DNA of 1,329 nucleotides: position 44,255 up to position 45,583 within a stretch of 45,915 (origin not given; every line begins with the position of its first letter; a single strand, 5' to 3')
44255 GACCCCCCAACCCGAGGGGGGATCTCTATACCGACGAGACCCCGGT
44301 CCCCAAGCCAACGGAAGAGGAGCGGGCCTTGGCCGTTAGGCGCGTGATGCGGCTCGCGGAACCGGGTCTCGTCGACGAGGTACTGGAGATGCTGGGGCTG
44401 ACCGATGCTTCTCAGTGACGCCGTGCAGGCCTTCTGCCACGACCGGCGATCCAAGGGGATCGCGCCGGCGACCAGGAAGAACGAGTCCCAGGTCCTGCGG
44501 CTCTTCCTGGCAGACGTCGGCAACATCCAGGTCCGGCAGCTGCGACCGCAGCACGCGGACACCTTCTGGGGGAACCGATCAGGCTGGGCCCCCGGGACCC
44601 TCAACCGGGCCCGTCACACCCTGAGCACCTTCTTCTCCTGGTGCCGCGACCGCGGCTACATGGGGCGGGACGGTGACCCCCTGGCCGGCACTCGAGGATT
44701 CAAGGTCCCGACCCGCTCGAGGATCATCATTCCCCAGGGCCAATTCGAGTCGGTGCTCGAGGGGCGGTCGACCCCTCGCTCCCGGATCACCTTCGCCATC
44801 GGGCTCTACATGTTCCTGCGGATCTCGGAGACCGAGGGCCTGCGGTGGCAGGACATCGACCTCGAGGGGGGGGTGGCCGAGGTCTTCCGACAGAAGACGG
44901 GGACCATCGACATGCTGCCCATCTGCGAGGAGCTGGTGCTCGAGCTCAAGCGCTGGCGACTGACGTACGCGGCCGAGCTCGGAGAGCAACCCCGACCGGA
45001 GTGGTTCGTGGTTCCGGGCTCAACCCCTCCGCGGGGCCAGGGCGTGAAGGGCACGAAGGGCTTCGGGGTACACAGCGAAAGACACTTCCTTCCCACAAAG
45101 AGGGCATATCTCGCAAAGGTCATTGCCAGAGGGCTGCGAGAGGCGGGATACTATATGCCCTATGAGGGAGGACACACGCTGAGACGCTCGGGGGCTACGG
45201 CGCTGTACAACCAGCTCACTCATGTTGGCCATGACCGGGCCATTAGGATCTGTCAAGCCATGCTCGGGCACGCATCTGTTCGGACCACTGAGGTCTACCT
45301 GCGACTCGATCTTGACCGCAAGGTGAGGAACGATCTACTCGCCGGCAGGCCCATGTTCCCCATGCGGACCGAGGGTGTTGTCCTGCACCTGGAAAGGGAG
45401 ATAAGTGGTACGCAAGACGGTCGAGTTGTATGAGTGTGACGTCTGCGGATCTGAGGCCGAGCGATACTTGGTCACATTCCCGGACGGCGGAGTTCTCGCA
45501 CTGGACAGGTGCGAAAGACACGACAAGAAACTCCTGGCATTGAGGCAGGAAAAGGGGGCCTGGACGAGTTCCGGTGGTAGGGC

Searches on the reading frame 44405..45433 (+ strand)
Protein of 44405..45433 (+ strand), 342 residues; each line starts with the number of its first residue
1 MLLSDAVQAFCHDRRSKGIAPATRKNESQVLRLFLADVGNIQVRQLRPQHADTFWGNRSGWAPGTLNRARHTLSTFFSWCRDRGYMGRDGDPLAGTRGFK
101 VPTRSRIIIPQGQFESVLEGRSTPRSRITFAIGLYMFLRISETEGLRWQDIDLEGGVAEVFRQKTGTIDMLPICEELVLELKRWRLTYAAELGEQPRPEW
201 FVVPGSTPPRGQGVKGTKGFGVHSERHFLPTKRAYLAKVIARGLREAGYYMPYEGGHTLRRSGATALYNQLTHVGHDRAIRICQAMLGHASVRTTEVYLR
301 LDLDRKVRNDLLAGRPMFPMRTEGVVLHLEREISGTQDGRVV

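Call 49: search_protein_families(library=pfam, proteins=[window:44405-45433:+], max_evalue=0.001)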
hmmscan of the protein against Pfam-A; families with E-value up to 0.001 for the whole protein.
window:44405-45433:+ (342 aa): 2 families
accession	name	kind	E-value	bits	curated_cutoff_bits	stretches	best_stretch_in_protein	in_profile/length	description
PF00589.27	Phage_integrase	-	3.5e-14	53.4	27.1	1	125-302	23-169/172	Phage integrase family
PF13495.12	Phage_int_SAM_4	-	3.6e-05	24.5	27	1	8-83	3-81/85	Phage integrase, N-terminal SAM-like domain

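Call 75: search_protein_families(library=ncbifam, proteins=[window:44405-45433:+], max_evalue=0.01)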
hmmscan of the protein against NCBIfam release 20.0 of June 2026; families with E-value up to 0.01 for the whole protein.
window:44405-45433:+ (342 aa): 10 families
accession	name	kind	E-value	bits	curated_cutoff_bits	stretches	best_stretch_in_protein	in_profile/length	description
NF040815.2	recomb_XerA_Arch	equivalog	1.3e-16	61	220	2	9-184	2-171/263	site-specific tyrosine recombinase/integron integrase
TIGR02224.1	recomb_XerC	equivalog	8.8e-11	41.7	335.15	1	256-305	238-281/295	tyrosine recombinase XerC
TIGR02249.1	integrase_gron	subfamily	4.1e-10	39.5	265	1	235-299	241-298/315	integron integrase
NF002331.0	PRK01287.1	subfamily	7.3e-10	38.3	371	1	232-302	249-313/365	site-specific tyrosine recombinase XerC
TIGR02225.1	recomb_XerD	equivalog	8e-10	38.5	329.6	1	232-301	212-274/290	site-specific tyrosine recombinase XerD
NF001399.0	PRK00283.1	subfamily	6.2e-09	35.5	279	1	42-301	47-283/300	tyrosine recombinase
NF011946.0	PRK15417.1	equivalog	3.3e-05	23.2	435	1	237-301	258-315/337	integron integrase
NF007370.0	PRK09870.1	subfamily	7.9e-05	22.4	221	0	110-185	14-93/200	tyrosine-type DNA invertase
NF003462.0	PRK05084.1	equivalog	0.00015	20.6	267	0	256-305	305-348/360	tyrosine recombinase XerS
NF007371.0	PRK09871.1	subfamily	0.0016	18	222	0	117-190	19-92/198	tyrosine-type DNA invertase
